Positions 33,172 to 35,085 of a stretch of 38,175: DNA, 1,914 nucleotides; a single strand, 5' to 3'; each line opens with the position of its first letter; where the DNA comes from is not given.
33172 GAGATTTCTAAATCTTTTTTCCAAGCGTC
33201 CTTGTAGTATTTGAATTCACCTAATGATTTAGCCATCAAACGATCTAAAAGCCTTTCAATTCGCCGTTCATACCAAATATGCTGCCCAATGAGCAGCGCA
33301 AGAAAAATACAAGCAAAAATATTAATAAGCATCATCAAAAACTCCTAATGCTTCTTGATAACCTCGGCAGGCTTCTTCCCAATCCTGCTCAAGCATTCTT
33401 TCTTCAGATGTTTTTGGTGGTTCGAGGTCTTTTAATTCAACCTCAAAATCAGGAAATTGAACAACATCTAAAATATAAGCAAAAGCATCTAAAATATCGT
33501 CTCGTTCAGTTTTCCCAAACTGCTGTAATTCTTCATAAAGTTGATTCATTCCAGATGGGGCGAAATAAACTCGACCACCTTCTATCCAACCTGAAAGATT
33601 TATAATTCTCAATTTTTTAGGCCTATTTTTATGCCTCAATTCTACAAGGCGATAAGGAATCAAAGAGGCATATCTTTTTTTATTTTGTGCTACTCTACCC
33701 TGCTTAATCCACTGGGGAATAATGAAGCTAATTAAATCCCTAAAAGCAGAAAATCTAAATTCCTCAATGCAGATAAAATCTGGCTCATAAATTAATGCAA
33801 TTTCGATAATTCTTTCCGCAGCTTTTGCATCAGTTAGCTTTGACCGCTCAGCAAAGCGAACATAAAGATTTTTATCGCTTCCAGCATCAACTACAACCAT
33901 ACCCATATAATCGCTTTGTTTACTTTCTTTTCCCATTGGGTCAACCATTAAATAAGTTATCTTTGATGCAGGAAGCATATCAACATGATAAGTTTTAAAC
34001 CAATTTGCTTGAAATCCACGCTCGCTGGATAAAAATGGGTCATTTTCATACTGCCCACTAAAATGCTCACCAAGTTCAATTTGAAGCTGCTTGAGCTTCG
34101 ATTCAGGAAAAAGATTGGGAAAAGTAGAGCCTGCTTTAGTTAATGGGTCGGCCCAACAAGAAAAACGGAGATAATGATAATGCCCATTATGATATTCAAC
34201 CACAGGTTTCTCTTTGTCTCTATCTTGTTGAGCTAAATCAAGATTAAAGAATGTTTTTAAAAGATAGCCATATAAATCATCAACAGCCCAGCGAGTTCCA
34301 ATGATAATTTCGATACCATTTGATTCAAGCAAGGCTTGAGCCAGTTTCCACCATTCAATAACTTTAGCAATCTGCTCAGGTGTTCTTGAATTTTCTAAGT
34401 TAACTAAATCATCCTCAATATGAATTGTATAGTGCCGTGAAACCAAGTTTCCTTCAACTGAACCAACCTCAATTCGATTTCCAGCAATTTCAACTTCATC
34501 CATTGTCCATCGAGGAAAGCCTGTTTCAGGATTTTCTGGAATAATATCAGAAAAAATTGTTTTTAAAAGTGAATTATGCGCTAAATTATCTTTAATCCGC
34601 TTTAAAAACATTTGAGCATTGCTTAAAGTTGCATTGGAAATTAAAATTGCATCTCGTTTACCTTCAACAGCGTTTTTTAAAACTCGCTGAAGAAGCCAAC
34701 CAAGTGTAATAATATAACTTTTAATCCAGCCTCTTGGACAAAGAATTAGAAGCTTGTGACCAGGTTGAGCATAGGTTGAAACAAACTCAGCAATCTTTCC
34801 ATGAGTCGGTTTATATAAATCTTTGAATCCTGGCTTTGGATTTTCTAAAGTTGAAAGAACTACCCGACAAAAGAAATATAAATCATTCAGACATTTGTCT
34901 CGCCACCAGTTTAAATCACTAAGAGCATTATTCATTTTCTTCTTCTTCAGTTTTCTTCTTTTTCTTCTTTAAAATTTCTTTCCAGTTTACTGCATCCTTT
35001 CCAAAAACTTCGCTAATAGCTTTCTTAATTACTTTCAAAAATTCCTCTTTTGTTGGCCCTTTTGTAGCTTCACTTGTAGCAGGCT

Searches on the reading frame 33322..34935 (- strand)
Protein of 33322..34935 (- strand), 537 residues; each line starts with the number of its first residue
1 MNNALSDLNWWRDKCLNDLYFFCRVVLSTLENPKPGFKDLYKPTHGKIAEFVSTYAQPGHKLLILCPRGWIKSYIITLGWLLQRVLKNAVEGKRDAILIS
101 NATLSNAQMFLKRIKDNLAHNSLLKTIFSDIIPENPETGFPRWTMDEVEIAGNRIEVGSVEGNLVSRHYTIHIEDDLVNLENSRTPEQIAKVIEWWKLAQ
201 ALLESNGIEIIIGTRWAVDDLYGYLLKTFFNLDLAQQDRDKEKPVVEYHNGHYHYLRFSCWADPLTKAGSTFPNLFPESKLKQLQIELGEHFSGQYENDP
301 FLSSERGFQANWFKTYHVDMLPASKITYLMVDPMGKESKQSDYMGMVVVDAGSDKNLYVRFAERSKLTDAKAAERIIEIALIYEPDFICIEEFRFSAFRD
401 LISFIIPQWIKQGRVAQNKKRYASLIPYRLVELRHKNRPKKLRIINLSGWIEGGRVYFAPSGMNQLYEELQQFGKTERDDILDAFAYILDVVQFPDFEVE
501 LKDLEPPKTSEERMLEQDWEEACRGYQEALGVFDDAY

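Call 49: find_related_loci(query=window:33322-34935:-, collection=viral_contigs, flank=10000)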
Query window:33322-34935:- (537 aa) in viral_contigs; peptide patterns used: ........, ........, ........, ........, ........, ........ (x = any residue, [..] = any of these).
1 stretches matched a pattern, but none encodes a relative of the query by tblastn (E <= 1e-3).

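Call 50: find_homologous_proteins(query=window:33322-34935:-, max_evalue=1e-20)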
Query window:33322-34935:- (537 aa): 109 proteins with E <= 1e-20 among 8000 candidates.
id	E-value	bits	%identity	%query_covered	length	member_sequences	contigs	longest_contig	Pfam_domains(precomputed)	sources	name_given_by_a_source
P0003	0.0e+0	1163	91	100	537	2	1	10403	PF17289.9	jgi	-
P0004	0.0e+0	1095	86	99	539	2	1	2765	PF17289.9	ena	-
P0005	6.1e-201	687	58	94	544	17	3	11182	-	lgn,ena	-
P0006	8.9e-199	680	57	94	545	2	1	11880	-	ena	-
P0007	1.1e-190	653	52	97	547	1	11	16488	-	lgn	-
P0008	3.3e-190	651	54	96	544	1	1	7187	-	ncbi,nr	ncbi:MAG: hypothetical protein NC828_01600 [Candidatus Omnitrophica bacterium]|nr:hypothetical prote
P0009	3.4e-188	645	54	96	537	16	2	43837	PF17289.9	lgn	-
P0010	5.3e-188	644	54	96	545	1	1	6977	PF17289.9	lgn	-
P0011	4.6e-187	641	53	96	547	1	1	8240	-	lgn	-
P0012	6.9e-184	631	53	97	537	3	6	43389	PF17289.9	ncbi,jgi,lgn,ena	-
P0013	2.7e-183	629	53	97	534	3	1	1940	PF17289.9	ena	-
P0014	3.7e-181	622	54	97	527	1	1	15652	PF17289.9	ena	-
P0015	4.3e-178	611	52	96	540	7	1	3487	PF17289.9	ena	-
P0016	6.4e-178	611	53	91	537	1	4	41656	-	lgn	-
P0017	1.2e-177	610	53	91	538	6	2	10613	PF17289.9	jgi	-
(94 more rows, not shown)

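Call 51: find_encoding_contigs(protein=P0003, flank=10000, max_places=4)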
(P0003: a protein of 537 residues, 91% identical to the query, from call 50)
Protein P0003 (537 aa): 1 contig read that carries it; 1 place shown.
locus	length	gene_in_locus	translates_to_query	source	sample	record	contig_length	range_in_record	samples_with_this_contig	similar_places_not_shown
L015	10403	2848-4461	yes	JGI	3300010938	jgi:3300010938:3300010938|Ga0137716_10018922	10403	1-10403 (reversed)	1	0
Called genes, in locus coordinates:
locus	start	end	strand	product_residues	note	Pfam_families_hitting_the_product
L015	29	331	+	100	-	-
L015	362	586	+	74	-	-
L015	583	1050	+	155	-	-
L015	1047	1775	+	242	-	-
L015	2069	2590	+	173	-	PF03592:Terminase_2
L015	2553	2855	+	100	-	-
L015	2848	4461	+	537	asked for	PF17289:Terminase_6C (weak)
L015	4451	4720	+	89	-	-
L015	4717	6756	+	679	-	PF16510:P22_portal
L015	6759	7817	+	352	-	-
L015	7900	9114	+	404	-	-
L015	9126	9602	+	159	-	-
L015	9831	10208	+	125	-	-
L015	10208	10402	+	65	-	?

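Call 52: find_encoding_contigs(protein=P0012, flank=10000, max_places=3)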
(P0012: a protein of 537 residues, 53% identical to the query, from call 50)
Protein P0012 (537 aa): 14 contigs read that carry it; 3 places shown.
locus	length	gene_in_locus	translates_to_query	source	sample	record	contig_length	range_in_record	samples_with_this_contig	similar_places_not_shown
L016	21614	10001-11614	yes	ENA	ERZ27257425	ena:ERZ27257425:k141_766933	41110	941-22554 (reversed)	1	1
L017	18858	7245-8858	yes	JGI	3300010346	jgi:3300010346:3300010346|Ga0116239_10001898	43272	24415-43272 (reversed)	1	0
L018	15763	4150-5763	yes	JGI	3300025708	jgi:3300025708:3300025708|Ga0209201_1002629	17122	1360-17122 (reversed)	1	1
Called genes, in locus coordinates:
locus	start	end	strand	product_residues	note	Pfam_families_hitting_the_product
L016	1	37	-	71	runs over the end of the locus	-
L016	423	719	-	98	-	-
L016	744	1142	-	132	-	-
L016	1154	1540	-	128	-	-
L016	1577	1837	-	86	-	-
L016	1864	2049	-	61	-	-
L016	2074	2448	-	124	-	-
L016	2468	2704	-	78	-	-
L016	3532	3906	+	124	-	-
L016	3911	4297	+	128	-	-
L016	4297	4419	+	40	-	-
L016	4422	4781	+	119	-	-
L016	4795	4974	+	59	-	-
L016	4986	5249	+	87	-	-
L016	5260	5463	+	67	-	-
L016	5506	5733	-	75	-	-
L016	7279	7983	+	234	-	-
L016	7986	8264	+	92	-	-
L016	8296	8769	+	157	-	PF00959:Phage_lysozyme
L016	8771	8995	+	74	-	-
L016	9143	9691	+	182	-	PF03592:Terminase_2 (weak)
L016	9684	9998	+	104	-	-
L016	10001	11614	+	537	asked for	PF17289:Terminase_6C (weak)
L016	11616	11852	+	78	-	-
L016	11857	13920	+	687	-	PF16510:P22_portal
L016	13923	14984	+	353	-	-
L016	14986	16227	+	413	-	-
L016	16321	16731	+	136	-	-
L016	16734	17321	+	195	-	PF24175:SU10_adaptor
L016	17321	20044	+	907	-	PF01436:NHL (faint)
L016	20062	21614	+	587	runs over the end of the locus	-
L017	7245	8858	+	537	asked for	PF17289:Terminase_6C (weak)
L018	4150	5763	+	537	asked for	PF17289:Terminase_6C (weak)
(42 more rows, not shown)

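Call 53: find_encoding_contigs(protein=P0005, flank=10000, max_places=3)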
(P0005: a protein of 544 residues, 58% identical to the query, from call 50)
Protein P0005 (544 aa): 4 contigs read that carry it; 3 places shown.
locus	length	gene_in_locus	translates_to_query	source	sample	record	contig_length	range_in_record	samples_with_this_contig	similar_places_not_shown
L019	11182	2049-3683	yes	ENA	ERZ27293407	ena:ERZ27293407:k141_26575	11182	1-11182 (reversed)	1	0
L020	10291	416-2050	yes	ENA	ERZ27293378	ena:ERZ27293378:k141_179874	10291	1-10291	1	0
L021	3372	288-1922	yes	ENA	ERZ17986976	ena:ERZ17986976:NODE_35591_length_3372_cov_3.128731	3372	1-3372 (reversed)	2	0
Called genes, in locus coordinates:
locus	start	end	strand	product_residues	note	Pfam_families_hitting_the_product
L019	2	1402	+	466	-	?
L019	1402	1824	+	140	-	-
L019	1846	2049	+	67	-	-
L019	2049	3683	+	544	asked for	-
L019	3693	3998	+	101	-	-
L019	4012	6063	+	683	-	PF16510:P22_portal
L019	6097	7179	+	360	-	-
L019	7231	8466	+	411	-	-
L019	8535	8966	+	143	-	-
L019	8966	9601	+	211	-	PF24175:SU10_adaptor (weak)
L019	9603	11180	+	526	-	?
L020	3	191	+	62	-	?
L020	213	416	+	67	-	-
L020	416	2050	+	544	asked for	-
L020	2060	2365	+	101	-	-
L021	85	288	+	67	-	-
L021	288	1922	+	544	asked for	-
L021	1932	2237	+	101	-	-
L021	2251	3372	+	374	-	?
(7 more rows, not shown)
